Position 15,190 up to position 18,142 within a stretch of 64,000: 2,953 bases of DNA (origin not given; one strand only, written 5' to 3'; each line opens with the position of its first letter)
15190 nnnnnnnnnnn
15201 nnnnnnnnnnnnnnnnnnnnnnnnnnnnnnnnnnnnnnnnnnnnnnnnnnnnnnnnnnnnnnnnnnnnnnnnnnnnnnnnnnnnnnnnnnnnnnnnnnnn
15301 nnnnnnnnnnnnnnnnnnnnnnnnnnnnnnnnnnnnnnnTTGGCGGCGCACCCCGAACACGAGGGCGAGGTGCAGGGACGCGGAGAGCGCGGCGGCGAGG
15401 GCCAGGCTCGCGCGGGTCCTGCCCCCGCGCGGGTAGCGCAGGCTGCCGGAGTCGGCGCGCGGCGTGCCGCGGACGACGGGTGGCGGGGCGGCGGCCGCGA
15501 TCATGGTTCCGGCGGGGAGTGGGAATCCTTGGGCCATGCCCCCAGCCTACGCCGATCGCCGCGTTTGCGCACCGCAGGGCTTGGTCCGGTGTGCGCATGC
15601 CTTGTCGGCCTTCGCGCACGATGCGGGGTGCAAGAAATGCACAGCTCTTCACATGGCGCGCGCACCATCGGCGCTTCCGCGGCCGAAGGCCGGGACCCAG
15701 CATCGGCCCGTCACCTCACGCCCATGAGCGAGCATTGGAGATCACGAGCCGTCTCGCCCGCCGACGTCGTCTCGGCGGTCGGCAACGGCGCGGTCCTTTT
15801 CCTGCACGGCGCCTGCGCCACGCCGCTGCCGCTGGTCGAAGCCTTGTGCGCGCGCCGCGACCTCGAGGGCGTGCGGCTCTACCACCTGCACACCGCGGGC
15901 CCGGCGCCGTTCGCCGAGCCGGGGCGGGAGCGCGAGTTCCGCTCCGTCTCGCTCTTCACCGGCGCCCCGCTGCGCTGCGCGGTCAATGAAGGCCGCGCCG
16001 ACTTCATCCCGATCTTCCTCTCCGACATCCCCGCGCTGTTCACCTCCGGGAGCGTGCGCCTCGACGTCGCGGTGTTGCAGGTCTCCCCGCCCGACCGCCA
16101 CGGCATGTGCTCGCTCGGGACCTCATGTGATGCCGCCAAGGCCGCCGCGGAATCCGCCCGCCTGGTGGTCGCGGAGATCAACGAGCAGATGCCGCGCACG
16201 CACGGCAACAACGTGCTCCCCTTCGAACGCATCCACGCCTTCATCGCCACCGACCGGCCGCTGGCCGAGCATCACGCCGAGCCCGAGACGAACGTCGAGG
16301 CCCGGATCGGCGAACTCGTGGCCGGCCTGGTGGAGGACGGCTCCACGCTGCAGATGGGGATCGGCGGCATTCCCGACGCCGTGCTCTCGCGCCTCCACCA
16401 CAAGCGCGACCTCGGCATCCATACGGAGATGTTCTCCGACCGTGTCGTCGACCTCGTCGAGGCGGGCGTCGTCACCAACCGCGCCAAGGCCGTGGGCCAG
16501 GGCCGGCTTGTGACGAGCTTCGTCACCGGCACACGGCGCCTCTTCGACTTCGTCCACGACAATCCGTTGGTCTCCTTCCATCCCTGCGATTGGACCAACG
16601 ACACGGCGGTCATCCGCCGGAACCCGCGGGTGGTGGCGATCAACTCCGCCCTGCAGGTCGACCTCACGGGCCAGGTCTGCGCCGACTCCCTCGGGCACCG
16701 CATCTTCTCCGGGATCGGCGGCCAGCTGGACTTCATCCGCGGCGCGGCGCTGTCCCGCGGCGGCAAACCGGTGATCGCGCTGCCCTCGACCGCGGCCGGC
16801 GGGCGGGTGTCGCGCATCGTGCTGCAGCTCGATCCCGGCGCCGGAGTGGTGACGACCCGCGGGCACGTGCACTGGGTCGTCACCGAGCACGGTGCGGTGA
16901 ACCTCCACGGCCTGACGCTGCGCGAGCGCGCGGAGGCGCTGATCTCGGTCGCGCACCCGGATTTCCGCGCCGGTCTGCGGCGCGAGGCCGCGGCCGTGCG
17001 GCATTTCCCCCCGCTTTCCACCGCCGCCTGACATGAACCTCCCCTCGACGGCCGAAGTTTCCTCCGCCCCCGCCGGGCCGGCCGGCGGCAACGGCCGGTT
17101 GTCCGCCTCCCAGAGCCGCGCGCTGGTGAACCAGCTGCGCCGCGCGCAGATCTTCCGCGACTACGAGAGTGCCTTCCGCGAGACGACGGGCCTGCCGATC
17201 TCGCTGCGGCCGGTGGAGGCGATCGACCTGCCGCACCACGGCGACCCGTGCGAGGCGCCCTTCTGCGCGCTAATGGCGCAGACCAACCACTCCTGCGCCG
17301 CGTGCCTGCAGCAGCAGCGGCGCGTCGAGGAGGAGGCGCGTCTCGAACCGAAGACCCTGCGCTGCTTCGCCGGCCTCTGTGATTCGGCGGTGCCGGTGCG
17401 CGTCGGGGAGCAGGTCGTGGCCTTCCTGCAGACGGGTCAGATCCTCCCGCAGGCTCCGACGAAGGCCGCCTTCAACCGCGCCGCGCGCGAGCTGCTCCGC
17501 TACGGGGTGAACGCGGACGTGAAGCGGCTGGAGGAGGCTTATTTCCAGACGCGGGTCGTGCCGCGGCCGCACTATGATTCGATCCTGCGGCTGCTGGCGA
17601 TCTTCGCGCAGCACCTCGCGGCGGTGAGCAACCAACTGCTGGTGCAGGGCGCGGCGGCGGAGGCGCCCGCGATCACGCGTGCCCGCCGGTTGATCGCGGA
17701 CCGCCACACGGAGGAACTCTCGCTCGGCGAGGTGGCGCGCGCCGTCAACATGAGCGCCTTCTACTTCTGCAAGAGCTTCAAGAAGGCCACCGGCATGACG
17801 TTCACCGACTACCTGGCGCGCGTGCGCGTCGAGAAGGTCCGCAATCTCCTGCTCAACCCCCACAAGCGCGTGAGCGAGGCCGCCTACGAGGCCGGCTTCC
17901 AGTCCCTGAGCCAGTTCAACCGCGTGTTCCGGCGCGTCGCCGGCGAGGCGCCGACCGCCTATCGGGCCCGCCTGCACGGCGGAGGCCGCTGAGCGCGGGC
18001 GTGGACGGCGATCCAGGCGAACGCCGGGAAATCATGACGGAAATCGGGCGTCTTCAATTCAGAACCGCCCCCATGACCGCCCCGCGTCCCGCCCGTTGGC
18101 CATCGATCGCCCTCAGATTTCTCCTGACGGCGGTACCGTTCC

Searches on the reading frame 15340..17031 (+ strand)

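Call 18: search_protein_families(library=pfam, proteins=[window:15340-17031:+], max_evalue=0.001)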
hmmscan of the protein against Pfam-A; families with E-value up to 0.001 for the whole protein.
window:15340-17031:+ (563 aa): 2 families
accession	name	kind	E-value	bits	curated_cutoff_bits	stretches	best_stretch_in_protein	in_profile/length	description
PF13336.12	AcetylCoA_hyd_C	-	6.5e-64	215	23.7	1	397-550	1-154/154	Acetyl-CoA hydrolase/transferase C-terminal domain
PF02550.21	AcetylCoA_hydro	-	2.6e-25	90.1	24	1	158-303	36-187/198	Acetyl-CoA hydrolase/transferase N-terminal domain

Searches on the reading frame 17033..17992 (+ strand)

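Call 18: search_protein_families(library=pfam, proteins=[window:17033-17992:+], max_evalue=0.001)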
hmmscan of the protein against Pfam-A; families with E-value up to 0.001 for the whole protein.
window:17033-17992:+ (319 aa): 3 families
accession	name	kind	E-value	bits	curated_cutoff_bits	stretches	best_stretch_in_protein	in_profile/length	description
PF12833.13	HTH_18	-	3e-24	85.6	33.6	1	235-313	2-80/80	Helix-turn-helix domain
PF10114.15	PocR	-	1.7e-23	83.6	23.9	1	41-196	8-158/162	Sensory domain found in PocR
PF00165.29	HTH_AraC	-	2.3e-19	69.5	26.6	2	226-261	6-41/42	Bacterial regulatory helix-turn-helix proteins, AraC family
